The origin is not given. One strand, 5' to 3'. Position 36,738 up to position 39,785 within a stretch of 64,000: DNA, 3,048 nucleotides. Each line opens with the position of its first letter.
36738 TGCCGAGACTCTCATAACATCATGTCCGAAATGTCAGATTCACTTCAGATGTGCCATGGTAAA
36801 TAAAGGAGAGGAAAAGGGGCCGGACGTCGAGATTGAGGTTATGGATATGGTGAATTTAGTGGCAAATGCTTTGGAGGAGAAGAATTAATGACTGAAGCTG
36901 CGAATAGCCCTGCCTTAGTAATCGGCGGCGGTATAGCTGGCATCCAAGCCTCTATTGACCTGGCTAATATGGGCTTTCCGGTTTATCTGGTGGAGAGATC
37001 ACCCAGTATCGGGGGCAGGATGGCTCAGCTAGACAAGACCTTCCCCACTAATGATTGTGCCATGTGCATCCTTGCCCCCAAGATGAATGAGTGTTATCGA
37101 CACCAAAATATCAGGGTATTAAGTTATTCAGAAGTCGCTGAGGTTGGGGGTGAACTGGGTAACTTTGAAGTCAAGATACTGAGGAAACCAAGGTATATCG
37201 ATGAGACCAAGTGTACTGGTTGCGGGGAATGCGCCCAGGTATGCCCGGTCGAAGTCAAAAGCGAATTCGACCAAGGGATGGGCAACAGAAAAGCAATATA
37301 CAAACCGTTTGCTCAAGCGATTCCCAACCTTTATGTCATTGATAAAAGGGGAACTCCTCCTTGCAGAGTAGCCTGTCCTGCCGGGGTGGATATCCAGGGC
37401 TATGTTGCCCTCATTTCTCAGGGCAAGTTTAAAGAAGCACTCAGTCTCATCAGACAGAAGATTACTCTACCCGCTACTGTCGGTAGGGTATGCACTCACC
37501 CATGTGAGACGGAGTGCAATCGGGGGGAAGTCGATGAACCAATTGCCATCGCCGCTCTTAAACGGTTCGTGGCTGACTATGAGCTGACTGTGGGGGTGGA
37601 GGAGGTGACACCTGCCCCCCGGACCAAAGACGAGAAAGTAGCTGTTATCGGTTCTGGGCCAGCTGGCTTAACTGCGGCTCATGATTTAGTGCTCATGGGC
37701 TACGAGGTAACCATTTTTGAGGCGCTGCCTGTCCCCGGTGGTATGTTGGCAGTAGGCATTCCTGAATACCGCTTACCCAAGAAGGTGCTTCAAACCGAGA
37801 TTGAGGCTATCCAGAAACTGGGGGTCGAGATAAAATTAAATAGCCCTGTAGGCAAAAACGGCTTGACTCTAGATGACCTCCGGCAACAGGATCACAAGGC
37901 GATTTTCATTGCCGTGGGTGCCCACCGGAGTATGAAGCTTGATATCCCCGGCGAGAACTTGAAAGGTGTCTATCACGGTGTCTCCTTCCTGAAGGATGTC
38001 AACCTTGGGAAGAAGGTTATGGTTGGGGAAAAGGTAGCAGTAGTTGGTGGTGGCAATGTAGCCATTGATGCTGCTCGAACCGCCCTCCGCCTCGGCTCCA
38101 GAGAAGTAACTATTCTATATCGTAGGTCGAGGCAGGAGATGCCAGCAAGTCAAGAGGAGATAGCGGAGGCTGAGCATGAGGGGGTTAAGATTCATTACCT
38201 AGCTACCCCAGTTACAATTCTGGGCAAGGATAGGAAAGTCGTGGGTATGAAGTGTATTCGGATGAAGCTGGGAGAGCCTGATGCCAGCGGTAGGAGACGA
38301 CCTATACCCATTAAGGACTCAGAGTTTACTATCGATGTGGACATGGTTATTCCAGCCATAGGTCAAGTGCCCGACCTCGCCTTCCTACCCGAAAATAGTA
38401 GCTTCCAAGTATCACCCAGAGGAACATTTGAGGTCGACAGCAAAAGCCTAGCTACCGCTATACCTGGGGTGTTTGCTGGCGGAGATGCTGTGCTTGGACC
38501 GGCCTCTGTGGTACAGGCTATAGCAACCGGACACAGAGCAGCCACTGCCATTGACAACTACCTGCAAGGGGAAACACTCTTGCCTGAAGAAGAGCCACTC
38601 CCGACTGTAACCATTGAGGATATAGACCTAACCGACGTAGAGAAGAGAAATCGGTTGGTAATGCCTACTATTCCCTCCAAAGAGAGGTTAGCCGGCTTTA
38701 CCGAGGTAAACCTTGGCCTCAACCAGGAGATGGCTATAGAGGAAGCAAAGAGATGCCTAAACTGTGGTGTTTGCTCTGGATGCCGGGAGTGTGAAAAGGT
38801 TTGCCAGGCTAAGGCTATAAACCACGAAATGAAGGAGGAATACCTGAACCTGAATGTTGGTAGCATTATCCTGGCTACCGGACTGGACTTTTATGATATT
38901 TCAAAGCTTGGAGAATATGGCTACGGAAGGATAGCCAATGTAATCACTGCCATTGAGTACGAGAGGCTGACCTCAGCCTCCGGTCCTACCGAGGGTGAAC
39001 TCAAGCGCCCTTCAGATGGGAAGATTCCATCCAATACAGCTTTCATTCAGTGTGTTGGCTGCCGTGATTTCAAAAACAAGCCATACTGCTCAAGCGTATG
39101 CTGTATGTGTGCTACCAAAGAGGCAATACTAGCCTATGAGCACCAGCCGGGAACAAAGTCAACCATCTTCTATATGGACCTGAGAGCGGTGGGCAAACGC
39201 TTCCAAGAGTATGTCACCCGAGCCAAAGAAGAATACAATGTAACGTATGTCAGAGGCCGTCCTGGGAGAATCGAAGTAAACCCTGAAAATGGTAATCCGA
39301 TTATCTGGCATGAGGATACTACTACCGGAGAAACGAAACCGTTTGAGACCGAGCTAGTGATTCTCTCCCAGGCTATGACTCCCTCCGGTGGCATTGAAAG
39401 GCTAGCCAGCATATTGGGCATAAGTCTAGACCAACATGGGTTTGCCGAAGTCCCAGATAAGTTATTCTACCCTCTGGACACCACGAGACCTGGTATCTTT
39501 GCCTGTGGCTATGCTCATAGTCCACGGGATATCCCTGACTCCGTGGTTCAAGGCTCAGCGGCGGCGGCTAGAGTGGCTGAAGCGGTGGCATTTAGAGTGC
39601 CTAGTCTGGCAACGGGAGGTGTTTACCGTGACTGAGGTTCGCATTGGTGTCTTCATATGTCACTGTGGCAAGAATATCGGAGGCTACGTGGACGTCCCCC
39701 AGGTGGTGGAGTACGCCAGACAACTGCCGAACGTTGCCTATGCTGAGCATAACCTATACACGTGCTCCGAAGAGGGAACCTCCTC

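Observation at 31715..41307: Seven-gene Hdr-like redox locus with three divergent HdrA paralogues, two HdrD-type subunits, MvhD and a RAM-domain protein, but no hydrogenase or formate-dehydrogenase partner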

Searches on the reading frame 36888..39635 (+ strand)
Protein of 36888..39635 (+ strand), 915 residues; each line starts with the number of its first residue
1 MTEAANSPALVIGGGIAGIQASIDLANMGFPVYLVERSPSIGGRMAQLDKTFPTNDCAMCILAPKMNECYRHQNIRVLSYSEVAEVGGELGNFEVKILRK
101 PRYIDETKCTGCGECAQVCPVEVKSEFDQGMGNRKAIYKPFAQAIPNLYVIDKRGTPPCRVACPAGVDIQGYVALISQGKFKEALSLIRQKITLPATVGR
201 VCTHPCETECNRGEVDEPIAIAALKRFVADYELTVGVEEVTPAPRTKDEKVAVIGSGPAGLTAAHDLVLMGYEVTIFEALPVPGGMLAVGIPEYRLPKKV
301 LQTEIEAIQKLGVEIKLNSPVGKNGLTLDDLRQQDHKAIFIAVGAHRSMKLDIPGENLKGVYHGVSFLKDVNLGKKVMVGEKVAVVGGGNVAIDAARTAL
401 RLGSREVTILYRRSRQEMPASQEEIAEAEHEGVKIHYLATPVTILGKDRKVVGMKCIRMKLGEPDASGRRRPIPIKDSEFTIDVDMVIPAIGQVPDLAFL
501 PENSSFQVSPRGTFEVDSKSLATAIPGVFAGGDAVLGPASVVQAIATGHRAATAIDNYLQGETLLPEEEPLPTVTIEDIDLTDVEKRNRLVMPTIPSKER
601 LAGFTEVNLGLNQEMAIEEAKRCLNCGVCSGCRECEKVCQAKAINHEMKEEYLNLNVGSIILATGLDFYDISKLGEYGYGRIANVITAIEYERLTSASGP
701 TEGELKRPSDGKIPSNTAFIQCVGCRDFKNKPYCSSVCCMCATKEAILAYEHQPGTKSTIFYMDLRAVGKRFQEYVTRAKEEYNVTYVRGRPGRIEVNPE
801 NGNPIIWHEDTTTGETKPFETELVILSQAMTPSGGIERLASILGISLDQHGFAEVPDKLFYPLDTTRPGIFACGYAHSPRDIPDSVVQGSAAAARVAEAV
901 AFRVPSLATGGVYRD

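Call 3: search_protein_families(library=pfam, proteins=[window:36888-39635:+], max_evalue=0.001)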
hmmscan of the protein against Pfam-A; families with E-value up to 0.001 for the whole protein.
window:36888-39635:+ (915 aa): 20 families
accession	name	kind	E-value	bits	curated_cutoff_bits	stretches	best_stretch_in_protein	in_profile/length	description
PF07992.20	Pyr_redox_2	-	4.3e-50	171.2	26.1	1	250-548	2-291/291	Pyridine nucleotide-disulphide oxidoreductase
PF14691.11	Fer4_20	-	8.2e-23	80.8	25.8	2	156-234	29-110/113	Dihydroprymidine dehydrogenase domain II, 4Fe-4S cluster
PF00070.33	Pyr_redox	-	9.1e-18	65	22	1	382-453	1-76/82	Pyridine nucleotide-disulphide oxidoreductase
PF13738.12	Pyr_redox_3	-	3.8e-16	59.6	30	1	337-532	126-305/305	Pyridine nucleotide-disulphide oxidoreductase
PF13450.12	NAD_binding_8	-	2e-15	57.2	21.9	2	253-286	1-34/68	NAD(P)-binding Rossmann-like domain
PF12831.13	FAD_oxidored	-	1.6e-14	54.5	27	2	10-46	3-39/416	FAD dependent oxidoreductase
PF01262.27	AlaDh_PNT_C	-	3.1e-12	46.8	23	0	381-415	29-62/214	Alanine dehydrogenase/PNT, C-terminal domain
PF01266.30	DAO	-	5.9e-12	46.2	27.9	1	250-284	1-35/353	FAD dependent oxidoreductase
PF01593.30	Amino_oxidase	-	4.3e-09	36.6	19.8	0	259-285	2-28/443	Flavin containing amine oxidoreductase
PF01134.28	GIDA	-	7.8e-09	35.5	22.1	1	10-40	3-29/391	Glucose inhibited division protein A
PF00037.32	Fer4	-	1.5e-07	31.3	21.1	1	103-123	2-22/24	4Fe-4S binding domain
PF00890.30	FAD_binding_2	-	9.1e-07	28.8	20.4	0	10-44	3-37/414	FAD binding domain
PF03486.20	HI0933_like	-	2.8e-06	27.4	50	0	250-284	2-36/244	HI0933-like protein Rossmann domain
PF01946.23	Thi4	-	2.9e-06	27.1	26.2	0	250-290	19-60/235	Thi4 family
PF01494.25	FAD_binding_3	-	3.9e-06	26.8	22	0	250-279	3-32/349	FAD binding domain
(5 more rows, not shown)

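Call 4: search_protein_families(library=ncbifam, proteins=[window:36888-39635:+], max_evalue=0.001)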
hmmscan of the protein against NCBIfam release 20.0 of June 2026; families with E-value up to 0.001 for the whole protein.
window:36888-39635:+ (915 aa): 113 families (the best 25 are shown)
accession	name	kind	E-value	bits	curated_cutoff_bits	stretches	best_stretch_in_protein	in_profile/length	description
NF009410.0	PRK12771.1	subfamily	1.8e-166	555.1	516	1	153-659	44-544/566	NAD(P)-binding protein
NF040770.1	hetero_SS_HdrA2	exception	1.8e-156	522.4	1100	2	622-898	283-558/777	CoB-CoM heterodisulfide reductase HdrA2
NF009454.0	PRK12814.1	equivalog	1.2e-153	513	916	1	157-636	102-581/657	putative NADPH-dependent glutamate synthase small subunit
NF009414.0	PRK12778.1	equivalog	1.2e-134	450.3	1103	2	156-561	336-751/752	bifunctional dihydroorotate dehydrogenase B NAD binding subunit/NADPH-dependent glutamate synthase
TIGR01316.1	gltA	equivalog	1.6e-132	442.6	471.75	2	155-559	34-449/449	NADPH-dependent glutamate synthase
NF041778.1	hetero_SS_HdrA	equivalog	8e-122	407.5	1400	2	623-901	295-571/771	ferredoxin:CoB-CoM heterodisulfide reductase subunit HdrA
NF041891.1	hdrA_Methbact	equivalog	2.1e-121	406.6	1300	2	627-901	285-557/762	ferredoxin:CoB-CoM heterodisulfide reductase subunit HdrA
TIGR03315.1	Se_ygfK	equivalog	2.3e-106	356.4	835.3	1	157-643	445-901/1012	putative selenate reductase subunit YgfK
NF010590.0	PRK13984.1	equivalog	4.2e-106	355.5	946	2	159-562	198-609/611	putative oxidoreductase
TIGR01318.1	gltD_gamma_fam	subfamily_domain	2.4e-95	319.8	482.95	1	153-560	44-466/467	glutamate synthase, small subunit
NF009408.0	PRK12769.1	equivalog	4.9e-88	295.9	1003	1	158-560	235-652/659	formate-dependent uric acid utilization protein AegA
NF009413.0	PRK12775.1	equivalog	2e-86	290.8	1895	1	156-562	338-757/1006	putative trifunctional 2-polyprenylphenol hydroxylase/glutamate synthase subunit beta/ferritin domain-containing protein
NF009409.0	PRK12770.1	subfamily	9.7e-85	284.7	343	1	244-562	14-353/360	putative glutamate synthase subunit beta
NF009415.0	PRK12779.1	equivalog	2.1e-77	260.9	1519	1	161-557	212-624/944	putative bifunctional glutamate synthase subunit beta/2-polyprenylphenol hydroxylase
NF009451.0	PRK12809.1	equivalog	4.7e-72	243.2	1154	1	158-554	218-629/639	formate-dependent uric acid utilization protein YgfT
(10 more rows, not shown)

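Call 8: find_encoding_contigs(protein=window:36888-39635:+, flank=10000, max_places=6)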
Protein window:36888-39635:+ (915 aa): no gene with exactly this product is on record in the collection.

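Call 10: find_homologous_proteins(query=window:36888-39635:+, max_evalue=1e-20)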
Query window:36888-39635:+ (915 aa): 8000 proteins with E <= 1e-20 among 8000 candidates; the best 120 are listed.
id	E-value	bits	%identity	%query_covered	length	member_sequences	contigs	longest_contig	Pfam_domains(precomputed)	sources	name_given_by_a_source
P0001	0.0e+0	2083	100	100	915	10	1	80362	PF13450.13,PF07992.21,PF00070.34,PF03486.21,PF01134.29,PF01494.26,PF12831.14,PF01946.24,PF01266.31,PF01593.31,PF14691.12,PF00890.31,PF00037.33,PF13738.13,PF01262.28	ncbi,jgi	-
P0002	0.0e+0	1752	84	99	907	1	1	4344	PF13450.13,PF07992.21,PF00070.34,PF03486.21,PF01134.29,PF01494.26,PF12831.14,PF01946.24,PF01266.31,PF14691.12,PF00890.31,PF00037.33,PF13738.13,PF01262.28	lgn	-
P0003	0.0e+0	1732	82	99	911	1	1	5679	PF13450.13,PF07992.21,PF00070.34,PF03486.21,PF01134.29,PF12831.14,PF01946.24,PF01266.31,PF01593.31,PF14691.12,PF00890.31,PF00037.33,PF13738.13,PF01262.28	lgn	-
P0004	0.0e+0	1725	82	99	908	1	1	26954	PF13450.13,PF07992.21,PF12837.13,PF00070.34,PF03486.21,PF01134.29,PF12831.14,PF01946.24,PF01266.31,PF14691.12,PF00890.31,PF00037.33,PF13738.13,PF01262.28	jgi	-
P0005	0.0e+0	1703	81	99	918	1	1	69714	PF13450.13,PF07992.21,PF12837.13,PF00070.34,PF03486.21,PF01134.29,PF12831.14,PF01946.24,PF01266.31,PF01593.31,PF14691.12,PF00037.33,PF13738.13,PF01262.28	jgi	jgi:homotetrameric NADPH-dependent glutamate synthase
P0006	0.0e+0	1698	82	99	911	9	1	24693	PF13450.13,PF07992.21,PF12837.13,PF00070.34,PF03486.21,PF01134.29,PF01494.26,PF12831.14,PF01946.24,PF01266.31,PF01593.31,PF14691.12,PF00890.31,PF00037.33,PF13738.13,PF01262.28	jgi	-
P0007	0.0e+0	1698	81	100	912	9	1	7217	PF13450.13,PF07992.21,PF00070.34,PF03486.21,PF01134.29,PF12831.14,PF01946.24,PF01266.31,PF01593.31,PF14691.12,PF00890.31,PF00037.33,PF13738.13,PF01262.28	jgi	-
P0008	0.0e+0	1691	82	98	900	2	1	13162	PF13450.13,PF07992.21,PF00070.34,PF03486.21,PF01134.29,PF01494.26,PF12831.14,PF01946.24,PF01266.31,PF01593.31,PF14691.12,PF00890.31,PF00037.33,PF13738.13,PF01262.28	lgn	-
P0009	0.0e+0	1690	82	99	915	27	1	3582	PF13241.13,PF13450.13,PF07992.21,PF00070.34,PF03486.21,PF01134.29,PF01494.26,PF12831.14,PF01946.24,PF01266.31,PF01593.31,PF14691.12,PF00890.31,PF00037.33,PF13738.13,PF01262.28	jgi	jgi:homotetrameric NADPH-dependent glutamate synthase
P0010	0.0e+0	1683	80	97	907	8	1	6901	PF13450.13,PF07992.21,PF00070.34,PF03486.21,PF01134.29,PF01494.26,PF12831.14,PF01946.24,PF01266.31,PF01593.31,PF14691.12,PF00890.31,PF00037.33,PF13738.13,PF01262.28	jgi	-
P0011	0.0e+0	1678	81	98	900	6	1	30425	PF13450.13,PF07992.21,PF00070.34,PF03486.21,PF01134.29,PF01494.26,PF12831.14,PF01946.24,PF01266.31,PF01593.31,PF14691.12,PF00890.31,PF00037.33,PF13738.13,PF01262.28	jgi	-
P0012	0.0e+0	1677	80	99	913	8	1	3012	PF13450.13,PF07992.21,PF12837.13,PF00070.34,PF03486.21,PF12831.14,PF01946.24,PF14691.12,PF00890.31,PF00037.33,PF13738.13,PF01262.28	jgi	-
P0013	0.0e+0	1675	81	99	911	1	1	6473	PF13450.13,PF07992.21,PF00070.34,PF03486.21,PF01134.29,PF01494.26,PF12831.14,PF01946.24,PF01266.31,PF01593.31,PF14691.12,PF00890.31,PF00037.33,PF13738.13,PF01262.28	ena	-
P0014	0.0e+0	1675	80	99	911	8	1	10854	PF13450.13,PF07992.21,PF00070.34,PF03486.21,PF01134.29,PF01494.26,PF12831.14,PF01946.24,PF01266.31,PF01593.31,PF14691.12,PF00890.31,PF00037.33,PF13738.13,PF01262.28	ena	-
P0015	0.0e+0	1674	81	98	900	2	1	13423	PF13450.13,PF07992.21,PF00070.34,PF03486.21,PF01134.29,PF01494.26,PF12831.14,PF01946.24,PF01266.31,PF01593.31,PF14691.12,PF00890.31,PF00037.33,PF13738.13,PF01262.28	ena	-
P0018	0.0e+0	1634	78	99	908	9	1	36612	PF13450.13,PF07992.21,PF00070.34,PF03486.21,PF01134.29,PF12831.14,PF01946.24,PF01266.31,PF14691.12,PF00890.31,PF00037.33,PF13738.13,PF01262.28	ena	-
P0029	0.0e+0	1290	64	98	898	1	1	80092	PF13241.13,PF13450.13,PF07992.21,PF00070.34,PF03486.21,PF01134.29,PF01494.26,PF12831.14,PF01946.24,PF01266.31,PF01593.31,PF14691.12,PF00890.31,PF00037.33,PF13738.13,PF01262.28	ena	-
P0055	0.0e+0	1230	58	95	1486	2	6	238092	PF14697.12,PF13450.13,PF07992.21,PF12837.13,PF00070.34,PF03486.21,PF12838.13,PF01134.29,PF01494.26,PF12831.14,PF01946.24,PF01266.31,PF01593.31,PF14691.12,PF00890.31,PF00037.33,PF13738.13,PF01262.28,PF13237.12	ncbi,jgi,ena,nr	ncbi:MAG TPA: FAD-dependent oxidoreductase [Dehalococcoidia bacterium]|nr:FAD-dependent oxidoreducta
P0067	0.0e+0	1210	62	97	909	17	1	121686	PF13450.13,PF07992.21,PF00070.34,PF03486.21,PF01134.29,PF01494.26,PF12831.14,PF01946.24,PF01266.31,PF01593.31,PF14691.12,PF00890.31,PF13738.13,PF01262.28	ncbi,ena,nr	ncbi:MAG: FAD-dependent oxidoreductase [Dehalococcoidia bacterium]|nr:FAD-dependent oxidoreductase [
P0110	0.0e+0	1197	61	97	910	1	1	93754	PF13241.13,PF13450.13,PF07992.21,PF00070.34,PF03486.21,PF01134.29,PF01494.26,PF12831.14,PF01946.24,PF01266.31,PF01593.31,PF14691.12,PF00890.31,PF00037.33,PF02826.26,PF13738.13,PF01262.28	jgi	jgi:heterodisulfide reductase subunit A-like polyferredoxin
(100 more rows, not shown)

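Call 11: list_cluster_members(proteins=[P0001, P0055, P0067])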
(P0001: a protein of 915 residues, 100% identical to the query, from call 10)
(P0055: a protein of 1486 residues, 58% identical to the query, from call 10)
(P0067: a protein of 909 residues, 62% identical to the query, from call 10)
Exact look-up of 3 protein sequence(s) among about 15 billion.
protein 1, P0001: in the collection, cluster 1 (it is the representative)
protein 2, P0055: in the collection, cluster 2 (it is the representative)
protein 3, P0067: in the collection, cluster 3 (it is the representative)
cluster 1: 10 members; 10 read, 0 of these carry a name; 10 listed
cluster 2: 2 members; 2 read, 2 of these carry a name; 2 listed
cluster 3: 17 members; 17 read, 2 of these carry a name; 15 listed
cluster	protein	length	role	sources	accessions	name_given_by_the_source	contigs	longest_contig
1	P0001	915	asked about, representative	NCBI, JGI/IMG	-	-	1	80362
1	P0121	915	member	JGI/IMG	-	-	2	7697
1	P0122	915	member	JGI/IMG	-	-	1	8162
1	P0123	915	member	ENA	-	-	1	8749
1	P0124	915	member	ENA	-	-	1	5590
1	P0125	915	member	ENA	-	-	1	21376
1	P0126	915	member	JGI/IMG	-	-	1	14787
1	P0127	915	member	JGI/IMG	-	-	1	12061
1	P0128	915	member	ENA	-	-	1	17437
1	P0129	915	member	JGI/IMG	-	-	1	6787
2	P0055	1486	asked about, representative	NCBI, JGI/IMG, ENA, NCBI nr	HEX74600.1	MAG TPA: FAD-dependent oxidoreductase [Dehalococcoidia bacterium] | FAD-dependent oxidoreductase [Dehalococcoidia bacterium]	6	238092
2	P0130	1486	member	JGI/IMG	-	heterodisulfide reductase subunit A-like polyferredoxin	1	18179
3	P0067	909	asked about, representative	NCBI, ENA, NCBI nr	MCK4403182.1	MAG: FAD-dependent oxidoreductase [Dehalococcoidia bacterium] | FAD-dependent oxidoreductase [Dehalococcoidia bacterium]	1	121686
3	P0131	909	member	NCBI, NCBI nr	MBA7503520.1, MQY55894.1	Ferredoxin--NADP reductase [subsurface metagenome] | NAD(P)-binding protein [Dehalococcoidia bacterium]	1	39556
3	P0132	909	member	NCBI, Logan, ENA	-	-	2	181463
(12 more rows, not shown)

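Call 24: search_solved_structures(query=window:36888-39635:+, max_evalue=1e-10, show_alignments=0)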
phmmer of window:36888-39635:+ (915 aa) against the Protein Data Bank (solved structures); distinct sequences matched with E-value up to 1e-10: 23.
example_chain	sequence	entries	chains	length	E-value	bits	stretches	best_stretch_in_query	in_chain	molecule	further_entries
9bov_A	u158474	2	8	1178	3.4e-134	452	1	153-636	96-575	Molybdopterin oxidoreductase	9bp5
5odc_A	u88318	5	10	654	1.1e-130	440.5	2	629-900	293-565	Heterodisulfide reductase, subunit A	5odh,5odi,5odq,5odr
8rvv_A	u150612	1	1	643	2.2e-130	439.4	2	629-897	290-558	H(2):CoB-CoM heterodisulfide,ferredoxin reductase subunit A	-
8rvu_a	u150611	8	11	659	2.8e-130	439.1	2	628-898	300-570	H(2):CoB-CoM heterodisulfide,ferredoxin reductase subunit A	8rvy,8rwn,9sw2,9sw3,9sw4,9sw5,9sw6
9n5u_A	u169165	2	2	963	1.6e-129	436.6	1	157-569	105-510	NfnA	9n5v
9sfi_A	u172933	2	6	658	2e-125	423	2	629-897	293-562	CoB--CoM heterodisulfide reductase iron-sulfur subunit A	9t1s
8oh5_C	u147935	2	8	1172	3.2e-120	405.8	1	148-638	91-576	Formate dehydrogenase-O, major subunit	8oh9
4ylf_B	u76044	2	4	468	1e-109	371.1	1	156-562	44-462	Dihydropyrimidine dehydrogenase subunit A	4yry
5jca_L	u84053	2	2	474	1.8e-105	357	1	157-562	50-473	NADH-dependent Ferredoxin:NADP Oxidoreductase (NfnI) subunit alpha | NADH-dependent Ferredoxin:NADP Oxidoreductase subunit alpha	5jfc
7bkb_A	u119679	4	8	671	1.8e-100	340.4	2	623-896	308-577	CoB--CoM heterodisulfide reductase iron-sulfur subunit A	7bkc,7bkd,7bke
5vj7_A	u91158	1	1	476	4.1e-95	322.7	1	157-560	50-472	Oxidoreductase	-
6s6s_G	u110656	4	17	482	4.8e-68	233.2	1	155-563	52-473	Glutamate synthase [NADPH] small chain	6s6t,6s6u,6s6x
2vdc_G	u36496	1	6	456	2.1e-67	231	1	153-563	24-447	GLUTAMATE SYNTHASE [NADPH] SMALL CHAIN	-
7m31_A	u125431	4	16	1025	1.1e-39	139.3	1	156-584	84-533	Dihydropyrimidine dehydrogenase [NADP(+)]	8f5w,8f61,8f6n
1gt8_A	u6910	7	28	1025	1.1e-39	139.3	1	156-584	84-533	DIHYDROPYRIMIDINE DEHYDROGENASE | Dihydropyrimidine dehydrogenase [NADP(+)]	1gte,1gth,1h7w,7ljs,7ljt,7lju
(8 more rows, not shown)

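Call 27: find_related_loci(query=A1, collection=genome_contigs, flank=10000)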
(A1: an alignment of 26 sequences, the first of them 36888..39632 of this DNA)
Query A1 (915 aa) in genome_contigs; peptide patterns used: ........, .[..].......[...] (x = any residue, [..] = any of these).
600 stretches matched a pattern (row limit reached: there are more); 593 encode a relative of the query (tblastn E <= 1e-3); the best 80 are kept; 80 distinct loci.
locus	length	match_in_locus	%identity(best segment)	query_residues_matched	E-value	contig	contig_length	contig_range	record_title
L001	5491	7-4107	55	10-888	0e+0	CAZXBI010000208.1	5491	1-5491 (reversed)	MAG TPA_asm: uncultured Syntrophorhabdus sp. isolate SRP302447_co4_432 genome assembly, contig: NODE_40885_length_5491_c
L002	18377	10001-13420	55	5-888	0e+0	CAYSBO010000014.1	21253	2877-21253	MAG TPA_asm: uncultured Dehalococcoidales bacterium isolate SRP319275_co2_15 genome assembly, contig: NODE_1874_length_2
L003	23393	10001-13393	55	16-885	0e+0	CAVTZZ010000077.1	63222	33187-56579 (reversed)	MAG: uncultured delta proteobacterium isolate MFD04408.bin.2.108 genome assembly, contig: contig_85302, whole genome sho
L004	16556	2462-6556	55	10-913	0e+0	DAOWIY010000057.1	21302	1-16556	MAG TPA_asm: Clostridia bacterium isolate CSMAG_2055 CSMAG_2055_k141_684394_length_21302_cov_24.0000, whole genome shotg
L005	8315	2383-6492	53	19-900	0e+0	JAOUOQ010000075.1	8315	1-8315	MAG: Candidatus Aminicenantes bacterium isolate 8_1_Oct_SF_Bin20 8_1_Oct_SF_Bin20_scaffold_8153_c1, whole genome shotgun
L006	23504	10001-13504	51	6-909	0e+0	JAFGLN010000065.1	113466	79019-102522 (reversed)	MAG: Deltaproteobacteria bacterium isolate Zod_Metabat.402 k87_7298894, whole genome shotgun sequence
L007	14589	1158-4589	51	4-888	0e+0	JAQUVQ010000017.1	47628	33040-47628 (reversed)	MAG: Smithellaceae bacterium isolate STD2_170 NODE_2524_length_47628_cov_7.877392_Sandtown_D2, whole genome shotgun sequ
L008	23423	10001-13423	51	4-888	0e+0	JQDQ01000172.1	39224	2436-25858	Smithella sp. SCADC Smithella_SCADC_Contig_30, whole genome shotgun sequence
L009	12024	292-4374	51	9-887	0e+0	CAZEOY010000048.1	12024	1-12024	MAG TPA_asm: uncultured Syntrophobacteraceae bacterium isolate binchicken_co274_11 genome assembly, contig: NODE_13142_l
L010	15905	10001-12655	50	9-896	0e+0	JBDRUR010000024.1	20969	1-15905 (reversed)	MAG: candidate division WOR-3 bacterium isolate SZTDM-2_201709_bins_141 SZTDM-2_201709_bins_141_scaffold_24, whole genom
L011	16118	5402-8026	51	6-886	0e+0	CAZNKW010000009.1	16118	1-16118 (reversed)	MAG TPA_asm: uncultured Dehalococcoidia bacterium isolate binchicken_co325_96 genome assembly, contig: NODE_1026_length_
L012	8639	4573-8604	50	9-888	0e+0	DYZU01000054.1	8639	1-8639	MAG TPA_asm: Thermincola sp. isolate AfrMine_TT107_49_105 k141_16241, whole genome shotgun sequence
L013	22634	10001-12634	50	8-888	0e+0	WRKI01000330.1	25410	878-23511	MAG: Spirochaetes bacterium isolate Th196P1bin3 JGI24700J35501_10930814, whole genome shotgun sequence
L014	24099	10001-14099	52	6-890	0e+0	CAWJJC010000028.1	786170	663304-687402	MAG: uncultured delta proteobacterium isolate MFD05442.bin.2.211 genome assembly, contig: contig_6064, whole genome shot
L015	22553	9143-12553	49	9-901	0e+0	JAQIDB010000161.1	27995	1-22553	MAG: Candidatus Delongbacteria bacterium isolate GH31 k119_474074, whole genome shotgun sequence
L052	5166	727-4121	44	9-888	0e+0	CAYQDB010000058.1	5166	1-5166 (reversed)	MAG TPA_asm: uncultured Ignavibacteriales bacterium isolate binchicken_co34_486 genome assembly, contig: NODE_29351_leng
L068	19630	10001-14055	44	6-901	0e+0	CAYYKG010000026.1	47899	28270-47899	MAG TPA_asm: uncultured Syntrophorhabdus sp. isolate SRP241326_co4_217 genome assembly, contig: NODE_1168_length_47899_c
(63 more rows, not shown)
